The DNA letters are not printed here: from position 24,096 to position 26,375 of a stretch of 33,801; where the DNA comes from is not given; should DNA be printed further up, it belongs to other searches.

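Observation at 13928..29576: Six intergenic copies of one 20-bp palindromic operator-like motif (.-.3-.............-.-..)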

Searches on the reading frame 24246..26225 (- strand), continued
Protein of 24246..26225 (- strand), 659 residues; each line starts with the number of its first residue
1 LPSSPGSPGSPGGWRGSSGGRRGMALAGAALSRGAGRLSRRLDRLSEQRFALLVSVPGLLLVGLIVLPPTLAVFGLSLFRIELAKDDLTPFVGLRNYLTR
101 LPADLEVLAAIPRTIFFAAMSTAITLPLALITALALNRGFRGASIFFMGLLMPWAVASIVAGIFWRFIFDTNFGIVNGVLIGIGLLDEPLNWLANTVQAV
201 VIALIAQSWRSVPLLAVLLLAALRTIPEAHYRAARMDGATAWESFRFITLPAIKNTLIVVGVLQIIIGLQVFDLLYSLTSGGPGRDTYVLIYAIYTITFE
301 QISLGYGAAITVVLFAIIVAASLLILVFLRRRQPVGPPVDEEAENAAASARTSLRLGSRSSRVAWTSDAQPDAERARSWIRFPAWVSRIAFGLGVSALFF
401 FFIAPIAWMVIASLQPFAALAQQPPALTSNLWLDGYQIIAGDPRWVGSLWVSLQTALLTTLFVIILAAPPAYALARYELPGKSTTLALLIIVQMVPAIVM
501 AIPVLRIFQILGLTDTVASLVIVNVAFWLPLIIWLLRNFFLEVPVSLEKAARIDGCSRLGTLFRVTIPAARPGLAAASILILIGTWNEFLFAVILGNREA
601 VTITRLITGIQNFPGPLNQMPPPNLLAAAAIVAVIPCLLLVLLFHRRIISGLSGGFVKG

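Call 32: find_homologous_proteins(query=L002:2735-3424:+, max_evalue=1e-20)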
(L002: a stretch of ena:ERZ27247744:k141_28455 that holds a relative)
Query L002:2735-3424:+ (230 aa): 425 proteins with E <= 1e-20 among 8000 candidates; the best 120 are listed.
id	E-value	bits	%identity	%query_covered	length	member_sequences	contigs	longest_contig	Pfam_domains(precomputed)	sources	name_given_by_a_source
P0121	6.6e-138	475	98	99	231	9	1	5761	PF07729.18,PF00392.28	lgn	-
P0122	3.4e-122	424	86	99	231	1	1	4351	PF07729.18,PF00392.28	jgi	-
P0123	8.1e-118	410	84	96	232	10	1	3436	PF13412.13,PF07729.18,PF00392.28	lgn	-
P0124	2.4e-114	398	83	99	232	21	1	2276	PF07729.18,PF00392.28,PF01325.26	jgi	jgi:DNA-binding GntR family transcriptional regulator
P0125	3.6e-114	398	83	99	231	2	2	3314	PF13412.13,PF07729.18,PF00392.28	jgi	jgi:DNA-binding GntR family transcriptional regulator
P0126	7.7e-114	397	83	99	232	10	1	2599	PF07729.18,PF00392.28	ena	-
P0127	1.0e-113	396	82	99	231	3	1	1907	PF13412.13,PF07729.18,PF00392.28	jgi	jgi:DNA-binding GntR family transcriptional regulator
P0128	1.4e-112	393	82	99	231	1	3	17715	PF07729.18,PF00392.28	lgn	-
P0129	1.5e-112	392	82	99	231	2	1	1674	PF13412.13,PF07729.18,PF00392.28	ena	-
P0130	4.5e-112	391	81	99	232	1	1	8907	PF07729.18,PF00392.28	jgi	jgi:DNA-binding GntR family transcriptional regulator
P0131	5.7e-111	387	80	99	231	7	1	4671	PF07729.18,PF00392.28,PF01325.26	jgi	jgi:DNA-binding GntR family transcriptional regulator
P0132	1.4e-110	386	80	100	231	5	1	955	PF07729.18,PF00392.28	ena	-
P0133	2.2e-110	385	82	98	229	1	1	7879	PF07729.18,PF00392.28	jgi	-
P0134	2.5e-110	385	79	99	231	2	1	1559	PF13412.13,PF07729.18,PF00392.28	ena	-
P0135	3.4e-110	385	80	99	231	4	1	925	PF07729.18,PF00392.28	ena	-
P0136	4.7e-110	384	80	99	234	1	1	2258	PF07729.18,PF00392.28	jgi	jgi:DNA-binding GntR family transcriptional regulator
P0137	5.4e-110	384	79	99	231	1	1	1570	PF07729.18,PF00392.28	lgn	-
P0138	7.2e-110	384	83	95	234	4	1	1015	PF07729.18,PF00392.28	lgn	-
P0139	7.5e-110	384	79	99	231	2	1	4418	PF07729.18,PF00392.28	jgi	jgi:DNA-binding GntR family transcriptional regulator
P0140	9.7e-110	383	80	99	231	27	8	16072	PF07729.18,PF00392.28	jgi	jgi:DNA-binding GntR family transcriptional regulator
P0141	1.5e-109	383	81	99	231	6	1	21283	PF07729.18,PF00392.28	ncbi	-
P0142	1.5e-108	379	79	96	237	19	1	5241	PF07729.18,PF00392.28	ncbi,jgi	jgi:DNA-binding GntR family transcriptional regulator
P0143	2.0e-108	379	79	99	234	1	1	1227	PF07729.18,PF00392.28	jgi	jgi:DNA-binding GntR family transcriptional regulator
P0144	6.8e-108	377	79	99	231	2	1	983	PF07729.18,PF00392.28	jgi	jgi:DNA-binding GntR family transcriptional regulator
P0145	9.8e-108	377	78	99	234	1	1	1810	PF07729.18,PF00392.28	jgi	jgi:DNA-binding GntR family transcriptional regulator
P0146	1.2e-107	377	82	96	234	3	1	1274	PF07729.18,PF00392.28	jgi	jgi:DNA-binding GntR family transcriptional regulator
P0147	2.1e-107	376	79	99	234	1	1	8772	PF07729.18,PF00392.28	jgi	jgi:DNA-binding GntR family transcriptional regulator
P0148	3.6e-107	375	82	96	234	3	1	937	PF07729.18,PF00392.28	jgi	-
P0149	4.7e-106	371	79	99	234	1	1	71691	PF07729.18,PF00392.28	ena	-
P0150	8.5e-106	370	80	99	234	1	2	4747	PF07729.18,PF00392.28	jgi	jgi:DNA-binding GntR family transcriptional regulator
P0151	1.4e-105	370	80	96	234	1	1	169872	PF07729.18,PF00392.28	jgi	jgi:DNA-binding GntR family transcriptional regulator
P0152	1.9e-105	369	79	99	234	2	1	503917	PF07729.18,PF00392.28,PF01325.26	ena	-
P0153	6.8e-105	367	77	99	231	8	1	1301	PF07729.18,PF00392.28,PF01325.26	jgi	jgi:DNA-binding GntR family transcriptional regulator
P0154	1.1e-104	367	78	99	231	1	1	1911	PF07729.18,PF00392.28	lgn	-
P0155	1.3e-104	367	78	99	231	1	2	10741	PF07729.18,PF00392.28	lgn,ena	-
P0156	8.4e-104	364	76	99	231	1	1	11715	PF13412.13,PF07729.18,PF00392.28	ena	-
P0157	2.9e-103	362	76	97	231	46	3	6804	PF07729.18,PF00392.28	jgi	jgi:DNA-binding GntR family transcriptional regulator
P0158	8.1e-103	361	77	98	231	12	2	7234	PF13412.13,PF07729.18,PF00392.28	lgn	-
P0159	2.7e-102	359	77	95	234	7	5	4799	PF07729.18,PF00392.28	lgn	-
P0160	3.2e-102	359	76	100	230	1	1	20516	PF07729.18,PF00392.28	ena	-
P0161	4.5e-102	358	76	98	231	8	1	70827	PF07729.18,PF00392.28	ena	-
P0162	8.0e-102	357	76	98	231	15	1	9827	PF07729.18,PF00392.28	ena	-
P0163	1.7e-101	356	77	97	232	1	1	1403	PF07729.18,PF00392.28,PF01325.26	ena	-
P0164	1.9e-101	356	78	94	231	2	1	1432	PF07729.18,PF00392.28,PF01325.26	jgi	jgi:DNA-binding GntR family transcriptional regulator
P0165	4.8e-101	355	75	98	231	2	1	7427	PF07729.18,PF00392.28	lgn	-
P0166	6.0e-100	351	77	96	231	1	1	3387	PF07729.18,PF00392.28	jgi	jgi:DNA-binding GntR family transcriptional regulator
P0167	8.2e-100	351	75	96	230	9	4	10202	PF07729.18,PF00392.28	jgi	jgi:DNA-binding GntR family transcriptional regulator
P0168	2.4e-99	349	75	97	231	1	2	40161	PF07729.18,PF00392.28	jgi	jgi:DNA-binding GntR family transcriptional regulator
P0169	2.9e-99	349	75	96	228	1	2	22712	PF07729.18,PF00392.28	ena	-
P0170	2.9e-99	349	74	96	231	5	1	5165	PF07729.18,PF00392.28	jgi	-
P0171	8.6e-99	348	72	100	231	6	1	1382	PF07729.18,PF00392.28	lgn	-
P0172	4.9e-98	345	73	98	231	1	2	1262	PF07729.18,PF00392.28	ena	-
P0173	3.4e-96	339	73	99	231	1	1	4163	PF07729.18,PF00392.28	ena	-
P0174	6.0e-96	338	73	96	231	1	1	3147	PF07729.18,PF00392.28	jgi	jgi:DNA-binding GntR family transcriptional regulator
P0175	6.2e-96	338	73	96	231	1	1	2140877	PF07729.18,PF00392.28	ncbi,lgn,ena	-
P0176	6.6e-96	338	72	98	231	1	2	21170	PF07729.18,PF00392.28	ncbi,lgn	-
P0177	7.5e-96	338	72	100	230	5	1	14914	PF07729.18,PF00392.28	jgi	-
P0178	9.5e-96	338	71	99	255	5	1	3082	PF07729.18,PF00392.28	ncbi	-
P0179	1.5e-95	337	72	96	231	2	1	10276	PF07729.18,PF00392.28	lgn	-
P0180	2.4e-95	336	72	98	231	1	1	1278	PF07729.18,PF00392.28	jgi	jgi:DNA-binding GntR family transcriptional regulator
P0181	2.9e-95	336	73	98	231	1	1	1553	PF07729.18,PF00392.28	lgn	-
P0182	3.3e-95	336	72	98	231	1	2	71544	PF07729.18,PF00392.28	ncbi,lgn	-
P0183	3.8e-95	336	73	98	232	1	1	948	PF07729.18,PF00392.28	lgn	-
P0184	5.6e-95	335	73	96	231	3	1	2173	PF07729.18,PF00392.28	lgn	-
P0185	1.1e-94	334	70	98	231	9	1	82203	PF07729.18,PF00392.28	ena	-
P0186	5.5e-94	332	71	100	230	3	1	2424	PF07729.18,PF00392.28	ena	-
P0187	2.9e-93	329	70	100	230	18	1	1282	PF07729.18,PF00392.28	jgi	jgi:DNA-binding GntR family transcriptional regulator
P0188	8.7e-93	328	71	100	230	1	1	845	PF07729.18,PF00392.28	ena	-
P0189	1.1e-92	328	70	100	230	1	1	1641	PF07729.18,PF00392.28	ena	-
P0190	1.8e-92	327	71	98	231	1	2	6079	PF07729.18,PF00392.28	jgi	jgi:DNA-binding GntR family transcriptional regulator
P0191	4.7e-92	326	71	98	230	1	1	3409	PF07729.18,PF00392.28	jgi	jgi:DNA-binding GntR family transcriptional regulator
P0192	9.1e-92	325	69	100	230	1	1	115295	PF07729.18,PF00392.28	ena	-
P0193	1.1e-90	321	71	99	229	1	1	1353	PF07729.18,PF00392.28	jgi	-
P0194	1.6e-90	320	70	98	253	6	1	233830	PF07729.18,PF00392.28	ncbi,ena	-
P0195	1.8e-90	320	70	98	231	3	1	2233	PF07729.18,PF00392.28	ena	-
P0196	2.0e-89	317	70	97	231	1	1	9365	PF07729.18,PF00392.28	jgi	jgi:DNA-binding GntR family transcriptional regulator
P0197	2.8e-89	316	67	98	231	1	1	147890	PF13412.13,PF07729.18,PF00392.28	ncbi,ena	-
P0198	1.0e-87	311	68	97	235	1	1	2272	PF07729.18,PF00392.28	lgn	-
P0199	1.9e-87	310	69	100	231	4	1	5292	PF07729.18,PF00392.28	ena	-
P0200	2.1e-85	304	81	77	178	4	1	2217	PF07729.18,PF00392.28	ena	-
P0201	1.2e-84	301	68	98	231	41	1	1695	PF07729.18,PF00392.28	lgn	-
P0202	1.3e-83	298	69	92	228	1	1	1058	PF07729.18,PF00392.28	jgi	jgi:DNA-binding GntR family transcriptional regulator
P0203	2.1e-80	287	67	97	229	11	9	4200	PF07729.18,PF00392.28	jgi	jgi:DNA-binding GntR family transcriptional regulator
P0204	8.2e-80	286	67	99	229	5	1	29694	PF07729.18,PF00392.28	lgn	-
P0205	1.2e-79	285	72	84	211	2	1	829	PF07729.18,PF00392.28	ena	-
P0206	2.5e-79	284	64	99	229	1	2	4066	PF13412.13,PF07729.18,PF00392.28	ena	-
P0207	4.8e-79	283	67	97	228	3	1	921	PF07729.18,PF00392.28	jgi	jgi:DNA-binding GntR family transcriptional regulator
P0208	6.6e-79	283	62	99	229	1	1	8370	PF07729.18,PF00392.28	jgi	jgi:DNA-binding GntR family transcriptional regulator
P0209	7.3e-79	282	65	99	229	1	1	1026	PF07729.18,PF00392.28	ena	-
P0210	1.0e-78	282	67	97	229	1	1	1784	PF07729.18,PF00392.28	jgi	jgi:DNA-binding GntR family transcriptional regulator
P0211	1.3e-78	282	64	99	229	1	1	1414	PF07729.18,PF00392.28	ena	-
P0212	3.9e-78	280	65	97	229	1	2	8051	PF07729.18,PF00392.28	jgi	jgi:DNA-binding GntR family transcriptional regulator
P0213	8.8e-78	279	65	97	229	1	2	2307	PF07729.18,PF00392.28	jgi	-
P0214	2.1e-77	278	65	97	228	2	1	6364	PF07729.18,PF00392.28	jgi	jgi:DNA-binding GntR family transcriptional regulator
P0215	7.0e-73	263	75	72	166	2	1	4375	PF07729.18,PF00392.28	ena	-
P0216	7.1e-72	260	65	91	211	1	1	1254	PF07729.18,PF00392.28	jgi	jgi:DNA-binding GntR family transcriptional regulator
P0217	8.2e-68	246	78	67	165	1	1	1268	PF07729.18,PF00392.28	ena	-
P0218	2.0e-66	242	81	63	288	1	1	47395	PF07729.18,PF00392.28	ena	-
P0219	3.7e-64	234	87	58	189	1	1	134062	PF07729.18,PF00392.28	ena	-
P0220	8.4e-63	230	62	90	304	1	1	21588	PF07729.18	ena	-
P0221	1.9e-61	226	53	95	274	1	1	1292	PF13412.13,PF07729.18,PF00392.28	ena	-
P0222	6.7e-60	220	53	96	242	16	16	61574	PF07729.18,PF00392.28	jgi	-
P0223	7.1e-60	220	73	67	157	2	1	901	PF07729.18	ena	-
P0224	3.6e-59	218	53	96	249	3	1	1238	PF13412.13,PF07729.18,PF00392.28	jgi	jgi:DNA-binding GntR family transcriptional regulator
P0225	1.4e-58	216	74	63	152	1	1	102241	PF07729.18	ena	-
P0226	1.9e-58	216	57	90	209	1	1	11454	PF07729.18,PF00392.28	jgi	jgi:DNA-binding GntR family transcriptional regulator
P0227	8.0e-58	214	52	97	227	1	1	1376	PF13412.13,PF07729.18,PF00392.28,PF01325.26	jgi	jgi:DNA-binding GntR family transcriptional regulator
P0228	1.1e-57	213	53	96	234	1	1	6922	PF13412.13,PF07729.18,PF00392.28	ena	-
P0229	2.1e-57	212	50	97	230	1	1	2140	PF07729.18,PF00392.28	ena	-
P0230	3.7e-57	211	52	98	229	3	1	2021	PF13412.13,PF07729.18,PF00392.28,PF01325.26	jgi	jgi:DNA-binding GntR family transcriptional regulator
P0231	3.9e-57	211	53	92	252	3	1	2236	PF13412.13,PF07729.18,PF00392.28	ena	-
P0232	6.1e-57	211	52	94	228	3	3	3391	PF07729.18,PF00392.28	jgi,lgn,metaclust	jgi:DNA-binding GntR family transcriptional regulator|metaclust:\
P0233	1.2e-56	210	55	92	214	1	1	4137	PF07729.18,PF00392.28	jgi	jgi:DNA-binding GntR family transcriptional regulator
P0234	1.4e-56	210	53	93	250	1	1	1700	PF07729.18,PF00392.28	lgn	-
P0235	2.3e-56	209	55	90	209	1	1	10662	PF07729.18,PF00392.28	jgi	jgi:DNA-binding GntR family transcriptional regulator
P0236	3.8e-55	205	54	94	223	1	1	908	PF07729.18,PF00392.28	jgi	jgi:DNA-binding GntR family transcriptional regulator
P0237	8.4e-55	204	50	96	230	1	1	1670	PF07729.18,PF00392.28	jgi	jgi:DNA-binding GntR family transcriptional regulator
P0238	1.0e-54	204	51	96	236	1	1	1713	PF07729.18,PF00392.28,PF01325.26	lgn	-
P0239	1.2e-54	203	50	93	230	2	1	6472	PF13412.13,PF07729.18,PF00392.28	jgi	jgi:DNA-binding GntR family transcriptional regulator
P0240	1.2e-54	203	51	96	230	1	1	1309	PF07729.18,PF00392.28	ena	-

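Call 33: find_encoding_contigs(protein=P0175, flank=10000, max_places=1)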
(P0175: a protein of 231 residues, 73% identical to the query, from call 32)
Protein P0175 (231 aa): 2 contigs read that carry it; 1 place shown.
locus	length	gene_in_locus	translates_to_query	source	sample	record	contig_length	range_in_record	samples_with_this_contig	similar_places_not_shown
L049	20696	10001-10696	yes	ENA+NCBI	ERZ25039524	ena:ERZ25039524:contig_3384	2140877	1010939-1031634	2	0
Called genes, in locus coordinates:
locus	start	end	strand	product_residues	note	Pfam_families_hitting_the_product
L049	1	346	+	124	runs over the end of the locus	-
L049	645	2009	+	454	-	PF00890:FAD_binding_2, PF01494:FAD_binding_3 (weak), PF03486:HI0933_like, PF12831:FAD_oxidored, PF01266:DAO (weak)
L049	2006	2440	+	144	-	PF07883:Cupin_2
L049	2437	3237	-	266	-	PF03328:HpcH_HpaI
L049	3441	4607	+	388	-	PF05977:MFS_3, PF07690:MFS_1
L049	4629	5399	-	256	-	PF00583:Acetyltransf_1 (weak)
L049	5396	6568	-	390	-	PF02746:MR_MLE_N (weak), PF13378:MR_MLE_C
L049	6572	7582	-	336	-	PF02826:2-Hacid_dh_C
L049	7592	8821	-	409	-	PF02746:MR_MLE_N, PF13378:MR_MLE_C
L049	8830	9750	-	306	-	PF01070:FMN_dh, PF00478:IMPDH (weak)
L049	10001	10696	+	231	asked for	PF00392:GntR, PF07729:FCD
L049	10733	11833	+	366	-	PF13378:MR_MLE_C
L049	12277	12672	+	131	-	PF00583:Acetyltransf_1 (weak), PF13508:Acetyltransf_7 (weak)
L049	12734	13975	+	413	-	PF01717:Meth_synt_2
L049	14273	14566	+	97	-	-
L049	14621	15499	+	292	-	-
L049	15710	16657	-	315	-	PF01112:Asparaginase_2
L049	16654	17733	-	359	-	PF00291:PALP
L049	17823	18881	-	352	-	PF01408:GFO_IDH_MocA, PF02894:GFO_IDH_MocA_C, PF22725:GFO_IDH_MocA_C3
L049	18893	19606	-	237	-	PF02585:PIG-L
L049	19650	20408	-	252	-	PF03737:RraA-like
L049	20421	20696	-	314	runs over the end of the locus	PF00701:DHDPS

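Call 34: find_encoding_contigs(protein=P0151, flank=10000, max_places=1)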
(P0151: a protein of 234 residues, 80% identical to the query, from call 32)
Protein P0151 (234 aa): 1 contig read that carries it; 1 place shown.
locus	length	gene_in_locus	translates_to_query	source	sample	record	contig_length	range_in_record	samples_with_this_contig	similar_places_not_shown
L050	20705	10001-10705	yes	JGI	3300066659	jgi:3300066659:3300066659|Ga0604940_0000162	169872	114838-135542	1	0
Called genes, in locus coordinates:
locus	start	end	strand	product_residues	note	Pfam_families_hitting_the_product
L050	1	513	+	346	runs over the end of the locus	PF01408:GFO_IDH_MocA, PF22725:GFO_IDH_MocA_C3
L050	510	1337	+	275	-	-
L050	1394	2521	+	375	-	PF02746:MR_MLE_N, PF13378:MR_MLE_C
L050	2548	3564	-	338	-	PF01408:GFO_IDH_MocA, PF02894:GFO_IDH_MocA_C, PF22725:GFO_IDH_MocA_C3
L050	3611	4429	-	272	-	PF03328:HpcH_HpaI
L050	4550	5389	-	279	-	PF00583:Acetyltransf_1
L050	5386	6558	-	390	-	PF02746:MR_MLE_N, PF13378:MR_MLE_C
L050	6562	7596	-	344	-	PF02826:2-Hacid_dh_C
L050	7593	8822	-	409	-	PF02746:MR_MLE_N, PF13378:MR_MLE_C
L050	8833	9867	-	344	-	PF01070:FMN_dh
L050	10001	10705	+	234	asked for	PF00392:GntR, PF07729:FCD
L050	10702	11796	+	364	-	PF13378:MR_MLE_C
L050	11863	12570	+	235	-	PF01243:PNPOx_N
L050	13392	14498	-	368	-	PF00005:ABC_tran, PF08402:TOBE_2 (weak), PF03459:TOBE (weak)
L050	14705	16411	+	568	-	PF13517:FG-GAP_3 (weak), PF01839:FG-GAP (faint), PF13517:FG-GAP_3, PF07593:UnbV_ASPIC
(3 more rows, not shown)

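Call 35: find_encoding_contigs(protein=P0152, flank=10000, max_places=1)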
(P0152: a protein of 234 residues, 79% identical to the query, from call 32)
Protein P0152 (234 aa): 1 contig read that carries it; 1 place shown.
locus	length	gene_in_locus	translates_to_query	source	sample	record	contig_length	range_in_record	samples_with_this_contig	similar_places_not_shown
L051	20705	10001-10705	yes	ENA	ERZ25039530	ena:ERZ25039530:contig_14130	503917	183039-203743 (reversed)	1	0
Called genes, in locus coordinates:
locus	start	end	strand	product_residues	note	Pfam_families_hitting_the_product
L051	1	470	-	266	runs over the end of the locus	PF03328:HpcH_HpaI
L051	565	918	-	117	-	PF00583:Acetyltransf_1, PF13508:Acetyltransf_7 (weak)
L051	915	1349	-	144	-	-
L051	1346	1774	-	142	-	PF13378:MR_MLE_C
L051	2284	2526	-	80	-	-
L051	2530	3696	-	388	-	-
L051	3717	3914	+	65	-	-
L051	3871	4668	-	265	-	PF02746:MR_MLE_N (weak)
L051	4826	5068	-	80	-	PF01070:FMN_dh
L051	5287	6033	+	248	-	-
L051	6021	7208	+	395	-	PF01979:Amidohydro_1, PF07969:Amidohydro_3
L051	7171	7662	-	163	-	PF00291:PALP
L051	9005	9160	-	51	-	-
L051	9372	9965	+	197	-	PF01019:G_glu_transpept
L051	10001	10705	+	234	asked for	PF00392:GntR, PF01325:Fe_dep_repress (faint), PF07729:FCD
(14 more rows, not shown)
